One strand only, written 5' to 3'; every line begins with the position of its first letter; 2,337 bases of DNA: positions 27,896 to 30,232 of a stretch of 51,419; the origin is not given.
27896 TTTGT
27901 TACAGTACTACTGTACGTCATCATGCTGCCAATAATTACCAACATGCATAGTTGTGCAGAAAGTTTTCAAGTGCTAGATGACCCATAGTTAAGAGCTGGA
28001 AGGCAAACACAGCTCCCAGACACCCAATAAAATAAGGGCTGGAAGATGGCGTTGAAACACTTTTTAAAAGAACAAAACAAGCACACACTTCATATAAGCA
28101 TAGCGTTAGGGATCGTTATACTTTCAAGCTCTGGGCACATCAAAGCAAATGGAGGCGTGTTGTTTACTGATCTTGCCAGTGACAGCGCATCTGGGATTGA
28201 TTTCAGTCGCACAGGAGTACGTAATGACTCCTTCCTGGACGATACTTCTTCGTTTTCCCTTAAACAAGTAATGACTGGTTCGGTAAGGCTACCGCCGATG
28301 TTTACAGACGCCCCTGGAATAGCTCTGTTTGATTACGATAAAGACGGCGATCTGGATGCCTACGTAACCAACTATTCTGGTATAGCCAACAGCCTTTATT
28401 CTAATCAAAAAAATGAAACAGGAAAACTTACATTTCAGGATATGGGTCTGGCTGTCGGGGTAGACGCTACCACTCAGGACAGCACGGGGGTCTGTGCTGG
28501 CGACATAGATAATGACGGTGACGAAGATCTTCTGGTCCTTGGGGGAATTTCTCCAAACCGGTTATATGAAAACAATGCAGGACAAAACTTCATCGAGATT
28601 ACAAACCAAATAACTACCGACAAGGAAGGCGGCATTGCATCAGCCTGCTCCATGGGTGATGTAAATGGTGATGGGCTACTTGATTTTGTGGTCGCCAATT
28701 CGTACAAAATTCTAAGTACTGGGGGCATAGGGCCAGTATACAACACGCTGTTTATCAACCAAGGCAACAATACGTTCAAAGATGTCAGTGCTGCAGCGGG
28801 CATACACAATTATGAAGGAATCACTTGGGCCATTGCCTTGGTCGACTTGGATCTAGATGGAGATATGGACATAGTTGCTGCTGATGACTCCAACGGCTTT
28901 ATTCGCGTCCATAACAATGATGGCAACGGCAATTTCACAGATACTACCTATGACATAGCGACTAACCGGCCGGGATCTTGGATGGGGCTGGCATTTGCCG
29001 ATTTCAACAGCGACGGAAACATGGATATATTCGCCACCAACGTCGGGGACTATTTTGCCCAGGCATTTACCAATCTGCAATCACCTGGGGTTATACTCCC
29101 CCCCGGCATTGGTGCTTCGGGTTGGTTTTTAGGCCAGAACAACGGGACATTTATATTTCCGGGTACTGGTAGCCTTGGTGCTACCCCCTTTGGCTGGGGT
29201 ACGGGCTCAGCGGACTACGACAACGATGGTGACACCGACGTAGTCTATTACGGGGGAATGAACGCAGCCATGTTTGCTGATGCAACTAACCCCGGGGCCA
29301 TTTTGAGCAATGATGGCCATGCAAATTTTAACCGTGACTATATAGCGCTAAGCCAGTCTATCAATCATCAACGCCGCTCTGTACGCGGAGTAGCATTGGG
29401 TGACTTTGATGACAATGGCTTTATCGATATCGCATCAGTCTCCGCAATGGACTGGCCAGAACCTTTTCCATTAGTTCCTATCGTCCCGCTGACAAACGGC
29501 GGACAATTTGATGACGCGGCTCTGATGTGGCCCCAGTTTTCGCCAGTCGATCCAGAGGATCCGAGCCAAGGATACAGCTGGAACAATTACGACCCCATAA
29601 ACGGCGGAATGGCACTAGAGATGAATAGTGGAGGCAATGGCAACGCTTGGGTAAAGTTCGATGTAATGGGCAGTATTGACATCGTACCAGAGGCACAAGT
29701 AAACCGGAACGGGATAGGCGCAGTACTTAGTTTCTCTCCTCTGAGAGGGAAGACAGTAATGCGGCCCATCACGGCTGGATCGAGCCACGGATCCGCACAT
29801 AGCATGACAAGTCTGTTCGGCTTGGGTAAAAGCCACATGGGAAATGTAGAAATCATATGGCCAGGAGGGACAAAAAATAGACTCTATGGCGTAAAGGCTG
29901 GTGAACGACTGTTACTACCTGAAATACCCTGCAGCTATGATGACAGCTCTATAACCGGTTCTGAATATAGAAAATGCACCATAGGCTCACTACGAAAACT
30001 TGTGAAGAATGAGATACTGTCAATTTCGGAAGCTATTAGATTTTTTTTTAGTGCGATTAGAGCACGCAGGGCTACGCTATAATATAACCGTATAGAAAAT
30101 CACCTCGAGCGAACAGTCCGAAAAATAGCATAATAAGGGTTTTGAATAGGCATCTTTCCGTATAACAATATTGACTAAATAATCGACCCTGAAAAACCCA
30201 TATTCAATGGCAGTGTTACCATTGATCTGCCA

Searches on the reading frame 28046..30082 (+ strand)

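Call 89: search_protein_families(library=pfam, proteins=[window:28046-30082:+], max_evalue=0.00001)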
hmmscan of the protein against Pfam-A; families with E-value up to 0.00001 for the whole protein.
window:28046-30082:+ (678 aa): 3 families
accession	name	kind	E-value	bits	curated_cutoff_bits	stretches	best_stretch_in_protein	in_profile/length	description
PF13517.12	FG-GAP_3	-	6e-39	132.9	26.9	5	267-329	1-60/61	FG-GAP-like repeat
PF01839.29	FG-GAP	-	2.7e-14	53.1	22.1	0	203-232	7-35/37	FG-GAP repeat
PF07593.17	UnbV_ASPIC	-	7.4e-10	39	23.4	1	556-622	1-67/68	ASPIC and UnbV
